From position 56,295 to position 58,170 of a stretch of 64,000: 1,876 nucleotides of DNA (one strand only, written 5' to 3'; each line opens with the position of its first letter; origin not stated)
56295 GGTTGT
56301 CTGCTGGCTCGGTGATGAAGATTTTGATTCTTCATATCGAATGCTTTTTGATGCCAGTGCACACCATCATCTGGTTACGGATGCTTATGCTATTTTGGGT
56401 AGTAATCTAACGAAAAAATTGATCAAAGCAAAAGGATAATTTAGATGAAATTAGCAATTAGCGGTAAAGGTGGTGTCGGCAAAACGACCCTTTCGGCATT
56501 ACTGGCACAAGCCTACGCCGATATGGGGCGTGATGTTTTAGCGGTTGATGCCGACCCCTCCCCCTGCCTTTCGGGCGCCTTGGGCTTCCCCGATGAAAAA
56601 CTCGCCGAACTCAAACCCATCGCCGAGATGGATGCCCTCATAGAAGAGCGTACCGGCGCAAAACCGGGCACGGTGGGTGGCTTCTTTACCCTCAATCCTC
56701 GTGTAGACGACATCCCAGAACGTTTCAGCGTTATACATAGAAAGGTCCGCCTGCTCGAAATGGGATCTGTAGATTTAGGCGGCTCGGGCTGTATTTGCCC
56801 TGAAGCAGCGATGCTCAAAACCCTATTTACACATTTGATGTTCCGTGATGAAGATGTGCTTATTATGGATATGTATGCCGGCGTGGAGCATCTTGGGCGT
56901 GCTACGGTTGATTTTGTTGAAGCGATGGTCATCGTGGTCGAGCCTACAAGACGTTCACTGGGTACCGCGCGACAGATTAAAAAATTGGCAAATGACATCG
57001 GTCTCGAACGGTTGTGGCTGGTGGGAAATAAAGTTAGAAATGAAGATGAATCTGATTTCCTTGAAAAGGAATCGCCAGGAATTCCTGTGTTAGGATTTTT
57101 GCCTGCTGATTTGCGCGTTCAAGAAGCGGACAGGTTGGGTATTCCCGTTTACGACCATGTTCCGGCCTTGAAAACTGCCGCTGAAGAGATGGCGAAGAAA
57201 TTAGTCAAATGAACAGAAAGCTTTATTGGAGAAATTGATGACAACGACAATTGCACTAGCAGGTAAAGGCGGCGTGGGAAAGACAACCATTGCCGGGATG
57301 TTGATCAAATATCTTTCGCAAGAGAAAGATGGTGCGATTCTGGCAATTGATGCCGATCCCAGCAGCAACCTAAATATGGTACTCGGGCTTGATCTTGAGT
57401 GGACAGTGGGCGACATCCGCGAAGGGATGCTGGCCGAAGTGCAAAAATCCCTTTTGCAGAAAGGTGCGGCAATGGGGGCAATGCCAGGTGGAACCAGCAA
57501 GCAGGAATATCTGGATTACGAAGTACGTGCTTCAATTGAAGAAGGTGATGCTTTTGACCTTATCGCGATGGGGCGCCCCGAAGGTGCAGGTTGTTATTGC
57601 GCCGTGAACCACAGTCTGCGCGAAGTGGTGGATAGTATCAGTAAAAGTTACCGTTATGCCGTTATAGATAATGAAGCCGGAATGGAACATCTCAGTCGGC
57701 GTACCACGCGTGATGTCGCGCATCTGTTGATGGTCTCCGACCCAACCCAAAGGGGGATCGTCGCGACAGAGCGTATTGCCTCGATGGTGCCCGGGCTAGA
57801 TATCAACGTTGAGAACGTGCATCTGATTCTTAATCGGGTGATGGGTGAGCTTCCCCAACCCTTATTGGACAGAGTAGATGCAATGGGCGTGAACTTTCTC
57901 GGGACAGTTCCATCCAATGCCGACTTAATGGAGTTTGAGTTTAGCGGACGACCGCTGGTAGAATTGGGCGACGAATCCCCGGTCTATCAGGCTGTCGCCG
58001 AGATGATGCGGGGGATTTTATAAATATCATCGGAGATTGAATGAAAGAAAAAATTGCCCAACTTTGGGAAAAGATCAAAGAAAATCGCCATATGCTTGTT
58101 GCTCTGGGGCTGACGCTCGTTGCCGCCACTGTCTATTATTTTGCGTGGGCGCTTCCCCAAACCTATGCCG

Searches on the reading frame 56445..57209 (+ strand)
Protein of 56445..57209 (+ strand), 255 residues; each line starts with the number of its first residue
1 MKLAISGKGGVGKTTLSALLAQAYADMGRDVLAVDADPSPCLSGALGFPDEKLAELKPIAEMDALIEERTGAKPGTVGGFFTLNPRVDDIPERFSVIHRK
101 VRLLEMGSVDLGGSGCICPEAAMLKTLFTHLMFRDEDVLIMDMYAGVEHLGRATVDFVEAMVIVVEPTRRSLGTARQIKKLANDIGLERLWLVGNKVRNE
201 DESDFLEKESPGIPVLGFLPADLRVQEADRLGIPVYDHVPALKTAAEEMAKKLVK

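Call 57: search_protein_families(library=pfam, proteins=[window:56445-57209:+], max_evalue=0.001)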
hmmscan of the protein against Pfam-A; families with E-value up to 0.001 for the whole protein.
window:56445-57209:+ (255 aa): 6 families
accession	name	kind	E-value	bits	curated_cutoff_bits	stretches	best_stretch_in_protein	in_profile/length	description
PF01656.29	CbiA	-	8.4e-19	68.2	25.4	1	4-234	3-124/125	CobQ/CobB/MinD/ParA nucleotide binding domain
PF10609.15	ParA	-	4.9e-11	43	27.1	1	4-37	8-41/246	NUBPL iron-transfer P-loop NTPase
PF02374.21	ArsA_ATPase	-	1.2e-09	38.3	24.3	1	4-46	5-47/305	Anion-transporting ATPase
PF00142.24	Fer4_NifH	-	4.8e-09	36.5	25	1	1-38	1-38/271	4Fe-4S iron sulfur cluster binding proteins, NifH/frxC family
PF13614.12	AAA_31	-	1.6e-08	35.2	27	1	7-52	9-54/177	AAA domain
PF06564.18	CBP_BcsQ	-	4e-05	23.7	21.3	1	3-42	4-44/234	Cellulose biosynthesis protein BcsQ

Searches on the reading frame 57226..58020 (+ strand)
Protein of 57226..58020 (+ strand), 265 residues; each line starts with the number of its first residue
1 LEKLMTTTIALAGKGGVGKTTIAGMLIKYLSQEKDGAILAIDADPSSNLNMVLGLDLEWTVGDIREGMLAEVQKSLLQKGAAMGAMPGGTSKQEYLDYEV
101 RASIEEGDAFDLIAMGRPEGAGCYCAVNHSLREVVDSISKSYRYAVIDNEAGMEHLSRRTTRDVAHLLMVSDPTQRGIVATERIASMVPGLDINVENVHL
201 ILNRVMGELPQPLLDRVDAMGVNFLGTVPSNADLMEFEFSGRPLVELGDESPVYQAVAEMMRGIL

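Call 57: search_protein_families(library=pfam, proteins=[window:57226-58020:+], max_evalue=0.001)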
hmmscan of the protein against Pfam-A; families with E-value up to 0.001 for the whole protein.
window:57226-58020:+ (265 aa): 6 families
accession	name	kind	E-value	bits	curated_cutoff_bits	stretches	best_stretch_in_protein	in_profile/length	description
PF01656.29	CbiA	-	2.1e-14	54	25.4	1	10-243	3-124/125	CobQ/CobB/MinD/ParA nucleotide binding domain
PF13614.12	AAA_31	-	4e-09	37.1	27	1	9-71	4-66/177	AAA domain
PF02374.21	ArsA_ATPase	-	3.8e-08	33.3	24.3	1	7-66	2-60/305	Anion-transporting ATPase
PF10609.15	ParA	-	9.2e-07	29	27.1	0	10-44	8-41/246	NUBPL iron-transfer P-loop NTPase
PF06564.18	CBP_BcsQ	-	8.1e-05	22.7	21.3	0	8-68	3-63/234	Cellulose biosynthesis protein BcsQ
PF01935.23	DUF87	-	0.00083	20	23.2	0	2-43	19-60/220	Helicase HerA, central domain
